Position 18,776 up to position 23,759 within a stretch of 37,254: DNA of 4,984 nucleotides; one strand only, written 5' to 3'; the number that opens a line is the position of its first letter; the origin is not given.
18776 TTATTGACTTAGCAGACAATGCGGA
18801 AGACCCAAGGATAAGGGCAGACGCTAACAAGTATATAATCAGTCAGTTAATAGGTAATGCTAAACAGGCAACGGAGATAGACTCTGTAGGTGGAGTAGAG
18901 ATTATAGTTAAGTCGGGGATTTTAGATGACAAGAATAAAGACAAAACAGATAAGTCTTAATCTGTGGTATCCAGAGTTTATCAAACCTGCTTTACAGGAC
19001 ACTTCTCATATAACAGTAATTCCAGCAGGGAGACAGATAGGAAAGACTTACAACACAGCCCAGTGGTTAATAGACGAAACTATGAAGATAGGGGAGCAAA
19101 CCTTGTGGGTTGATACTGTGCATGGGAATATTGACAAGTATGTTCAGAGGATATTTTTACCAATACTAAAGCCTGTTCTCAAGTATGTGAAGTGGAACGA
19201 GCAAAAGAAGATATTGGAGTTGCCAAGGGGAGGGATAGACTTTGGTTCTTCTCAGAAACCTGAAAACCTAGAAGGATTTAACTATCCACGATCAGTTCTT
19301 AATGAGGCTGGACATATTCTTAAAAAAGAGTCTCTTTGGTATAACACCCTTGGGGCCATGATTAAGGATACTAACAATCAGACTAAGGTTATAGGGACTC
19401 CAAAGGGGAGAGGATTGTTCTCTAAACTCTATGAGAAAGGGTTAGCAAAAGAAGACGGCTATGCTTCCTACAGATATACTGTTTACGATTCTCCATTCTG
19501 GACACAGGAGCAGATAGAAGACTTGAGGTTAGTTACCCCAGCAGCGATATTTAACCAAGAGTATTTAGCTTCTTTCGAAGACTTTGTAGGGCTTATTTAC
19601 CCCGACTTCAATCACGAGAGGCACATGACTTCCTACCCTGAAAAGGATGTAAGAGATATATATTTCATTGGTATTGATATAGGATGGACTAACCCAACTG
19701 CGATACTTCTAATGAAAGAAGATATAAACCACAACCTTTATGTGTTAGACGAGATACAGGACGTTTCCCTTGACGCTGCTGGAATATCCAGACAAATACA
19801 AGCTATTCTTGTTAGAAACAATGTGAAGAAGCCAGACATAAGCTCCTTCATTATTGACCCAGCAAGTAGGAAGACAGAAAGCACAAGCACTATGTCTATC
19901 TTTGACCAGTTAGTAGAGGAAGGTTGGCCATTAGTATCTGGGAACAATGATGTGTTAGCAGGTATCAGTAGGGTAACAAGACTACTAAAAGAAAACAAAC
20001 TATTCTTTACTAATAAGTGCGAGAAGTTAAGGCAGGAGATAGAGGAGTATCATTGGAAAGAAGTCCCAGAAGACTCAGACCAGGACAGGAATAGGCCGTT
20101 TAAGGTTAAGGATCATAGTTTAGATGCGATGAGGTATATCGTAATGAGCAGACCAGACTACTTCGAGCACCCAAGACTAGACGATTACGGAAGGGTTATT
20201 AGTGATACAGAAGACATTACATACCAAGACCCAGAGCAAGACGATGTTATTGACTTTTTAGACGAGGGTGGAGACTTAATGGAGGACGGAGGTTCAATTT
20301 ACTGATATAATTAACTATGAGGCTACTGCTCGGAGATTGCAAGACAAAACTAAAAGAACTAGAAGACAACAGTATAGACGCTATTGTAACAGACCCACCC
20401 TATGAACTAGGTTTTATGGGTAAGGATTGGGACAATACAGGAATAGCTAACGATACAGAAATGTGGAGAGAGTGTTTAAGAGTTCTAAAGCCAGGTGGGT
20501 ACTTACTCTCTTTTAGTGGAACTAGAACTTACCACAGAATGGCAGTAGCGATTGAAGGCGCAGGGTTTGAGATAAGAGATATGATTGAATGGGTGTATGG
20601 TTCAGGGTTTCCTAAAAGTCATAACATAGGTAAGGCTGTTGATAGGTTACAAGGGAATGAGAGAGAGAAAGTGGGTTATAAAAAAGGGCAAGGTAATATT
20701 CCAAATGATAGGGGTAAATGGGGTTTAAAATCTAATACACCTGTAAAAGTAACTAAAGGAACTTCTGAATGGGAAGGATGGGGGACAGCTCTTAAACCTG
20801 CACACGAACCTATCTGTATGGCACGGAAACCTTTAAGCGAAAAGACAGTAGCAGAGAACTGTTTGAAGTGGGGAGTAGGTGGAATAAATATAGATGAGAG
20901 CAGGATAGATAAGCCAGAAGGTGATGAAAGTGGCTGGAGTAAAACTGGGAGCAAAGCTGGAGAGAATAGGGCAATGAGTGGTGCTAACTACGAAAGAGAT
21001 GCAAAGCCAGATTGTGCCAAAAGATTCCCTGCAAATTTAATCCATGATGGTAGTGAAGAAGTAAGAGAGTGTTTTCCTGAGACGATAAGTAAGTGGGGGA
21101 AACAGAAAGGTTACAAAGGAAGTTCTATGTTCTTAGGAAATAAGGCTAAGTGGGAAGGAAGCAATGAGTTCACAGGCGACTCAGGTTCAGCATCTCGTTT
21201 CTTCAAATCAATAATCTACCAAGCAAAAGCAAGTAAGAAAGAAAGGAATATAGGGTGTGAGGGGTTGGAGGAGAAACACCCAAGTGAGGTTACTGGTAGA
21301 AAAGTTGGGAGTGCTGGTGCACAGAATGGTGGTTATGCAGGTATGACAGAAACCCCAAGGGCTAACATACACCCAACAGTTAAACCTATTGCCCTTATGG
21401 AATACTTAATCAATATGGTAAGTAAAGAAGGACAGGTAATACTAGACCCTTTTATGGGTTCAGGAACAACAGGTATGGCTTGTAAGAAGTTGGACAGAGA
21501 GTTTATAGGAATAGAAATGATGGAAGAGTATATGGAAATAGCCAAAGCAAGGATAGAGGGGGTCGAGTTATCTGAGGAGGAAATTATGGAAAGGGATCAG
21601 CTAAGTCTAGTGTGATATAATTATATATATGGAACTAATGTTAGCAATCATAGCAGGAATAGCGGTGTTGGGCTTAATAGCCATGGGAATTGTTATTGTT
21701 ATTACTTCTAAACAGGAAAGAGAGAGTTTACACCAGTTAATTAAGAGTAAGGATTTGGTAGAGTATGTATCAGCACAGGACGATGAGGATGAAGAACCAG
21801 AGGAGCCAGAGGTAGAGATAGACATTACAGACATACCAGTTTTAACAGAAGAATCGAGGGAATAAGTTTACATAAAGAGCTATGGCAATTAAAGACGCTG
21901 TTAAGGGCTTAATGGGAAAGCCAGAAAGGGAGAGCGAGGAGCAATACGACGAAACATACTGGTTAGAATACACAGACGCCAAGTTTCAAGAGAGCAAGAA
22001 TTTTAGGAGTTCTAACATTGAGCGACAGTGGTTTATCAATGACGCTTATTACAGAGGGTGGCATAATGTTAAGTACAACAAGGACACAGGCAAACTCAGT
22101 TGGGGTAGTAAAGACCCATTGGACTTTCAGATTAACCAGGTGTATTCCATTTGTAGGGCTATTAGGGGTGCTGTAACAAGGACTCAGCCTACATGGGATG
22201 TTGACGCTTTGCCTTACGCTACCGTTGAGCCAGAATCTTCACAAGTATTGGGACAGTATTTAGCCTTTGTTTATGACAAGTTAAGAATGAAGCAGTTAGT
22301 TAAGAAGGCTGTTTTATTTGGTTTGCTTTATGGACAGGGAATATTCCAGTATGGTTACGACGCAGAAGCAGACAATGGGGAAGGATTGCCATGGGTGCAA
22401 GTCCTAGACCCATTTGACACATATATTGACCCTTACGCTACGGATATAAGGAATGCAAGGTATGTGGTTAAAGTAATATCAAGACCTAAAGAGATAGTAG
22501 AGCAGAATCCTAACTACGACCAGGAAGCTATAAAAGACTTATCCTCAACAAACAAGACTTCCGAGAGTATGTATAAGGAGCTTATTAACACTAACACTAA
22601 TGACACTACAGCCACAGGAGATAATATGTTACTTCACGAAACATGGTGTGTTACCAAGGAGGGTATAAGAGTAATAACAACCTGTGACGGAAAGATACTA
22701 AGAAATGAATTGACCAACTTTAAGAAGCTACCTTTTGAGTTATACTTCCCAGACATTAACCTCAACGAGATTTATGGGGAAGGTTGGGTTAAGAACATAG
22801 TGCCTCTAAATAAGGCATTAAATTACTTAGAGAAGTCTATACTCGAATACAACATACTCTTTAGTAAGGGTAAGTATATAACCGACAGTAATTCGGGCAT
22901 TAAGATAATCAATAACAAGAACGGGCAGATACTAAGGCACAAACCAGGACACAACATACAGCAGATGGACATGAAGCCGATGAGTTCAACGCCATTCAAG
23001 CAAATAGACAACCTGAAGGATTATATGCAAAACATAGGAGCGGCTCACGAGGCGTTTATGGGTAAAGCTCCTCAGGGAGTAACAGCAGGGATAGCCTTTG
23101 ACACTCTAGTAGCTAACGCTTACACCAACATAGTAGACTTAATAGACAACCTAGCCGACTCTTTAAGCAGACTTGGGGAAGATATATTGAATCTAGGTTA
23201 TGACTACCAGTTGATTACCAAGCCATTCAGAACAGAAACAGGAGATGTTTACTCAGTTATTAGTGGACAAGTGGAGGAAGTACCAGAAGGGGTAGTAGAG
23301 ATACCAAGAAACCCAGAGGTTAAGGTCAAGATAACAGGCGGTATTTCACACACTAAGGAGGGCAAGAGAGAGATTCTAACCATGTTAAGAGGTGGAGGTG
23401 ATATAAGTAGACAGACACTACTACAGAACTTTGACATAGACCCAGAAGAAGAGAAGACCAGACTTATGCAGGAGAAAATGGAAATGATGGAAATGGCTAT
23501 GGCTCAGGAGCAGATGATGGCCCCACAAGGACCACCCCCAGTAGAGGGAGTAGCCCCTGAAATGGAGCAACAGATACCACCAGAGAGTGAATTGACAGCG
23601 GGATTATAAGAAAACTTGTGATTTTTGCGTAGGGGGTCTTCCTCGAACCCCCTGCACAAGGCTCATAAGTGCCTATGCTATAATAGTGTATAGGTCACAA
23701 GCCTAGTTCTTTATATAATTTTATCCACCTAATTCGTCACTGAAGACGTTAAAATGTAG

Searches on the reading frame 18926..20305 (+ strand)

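Call 72: search_protein_families(library=pfam, proteins=[window:18926-20305:+], max_evalue=0.001)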
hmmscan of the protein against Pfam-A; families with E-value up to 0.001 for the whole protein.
window:18926-20305:+ (459 aa): 3 families
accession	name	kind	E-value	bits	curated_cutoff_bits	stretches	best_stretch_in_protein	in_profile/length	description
PF17289.8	Terminase_6C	-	6.6e-09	36.4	22.6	1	248-408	1-154/155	Terminase RNaseH-like domain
PF03237.21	Terminase_6N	-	4.5e-05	23.6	22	1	34-226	4-209/215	Terminase large subunit, T4likevirus-type, N-terminal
PF17288.8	Terminase_3C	-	0.00012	22.9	26.7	1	362-406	110-153/155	Terminase RNAseH like domain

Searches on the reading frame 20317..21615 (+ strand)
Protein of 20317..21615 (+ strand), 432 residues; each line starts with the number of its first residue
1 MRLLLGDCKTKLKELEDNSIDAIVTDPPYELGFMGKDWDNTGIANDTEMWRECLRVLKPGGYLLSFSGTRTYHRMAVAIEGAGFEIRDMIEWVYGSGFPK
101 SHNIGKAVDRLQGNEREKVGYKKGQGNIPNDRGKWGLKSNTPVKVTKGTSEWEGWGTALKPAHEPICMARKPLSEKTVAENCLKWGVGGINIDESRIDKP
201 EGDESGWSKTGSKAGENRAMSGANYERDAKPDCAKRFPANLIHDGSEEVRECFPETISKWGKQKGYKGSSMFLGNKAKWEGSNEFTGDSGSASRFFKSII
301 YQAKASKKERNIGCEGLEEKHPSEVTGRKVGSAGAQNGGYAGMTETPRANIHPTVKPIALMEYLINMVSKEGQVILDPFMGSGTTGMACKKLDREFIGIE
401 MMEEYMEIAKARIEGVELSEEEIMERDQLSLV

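Call 72: search_protein_families(library=pfam, proteins=[window:20317-21615:+], max_evalue=0.001)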
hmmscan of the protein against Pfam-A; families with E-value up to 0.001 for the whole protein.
window:20317-21615:+ (432 aa): 4 families
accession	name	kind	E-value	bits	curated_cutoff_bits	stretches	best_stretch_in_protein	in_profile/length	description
PF01555.25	N6_N4_Mtase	-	5.7e-41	141.3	26.7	1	20-410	1-220/221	DNA methylase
PF08241.18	Methyltransf_11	-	0.00022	22.3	21.2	0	44-64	74-94/95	Methyltransferase domain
PF01170.24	UPF0020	-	0.00052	20.2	22.3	0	11-29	114-131/197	RMKL-like, methyltransferase domain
PF13847.12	Methyltransf_31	-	0.00061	19.9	27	0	370-423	2-63/145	Methyltransferase domain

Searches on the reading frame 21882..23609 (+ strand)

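Call 73: search_protein_families(library=pfam, proteins=[window:21882-23609:+], max_evalue=0.001)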
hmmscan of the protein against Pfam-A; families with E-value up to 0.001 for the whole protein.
window:21882-23609:+ (575 aa): 2 families
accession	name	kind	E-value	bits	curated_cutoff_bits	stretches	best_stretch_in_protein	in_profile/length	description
PF16510.12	P22_portal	-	3.1e-14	52.8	26.1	1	82-549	46-570/594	Phage P22-like portal protein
PF23899.1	SU10_portal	-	1.5e-09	37.3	30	1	169-457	190-491/593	Phage SU10 portal protein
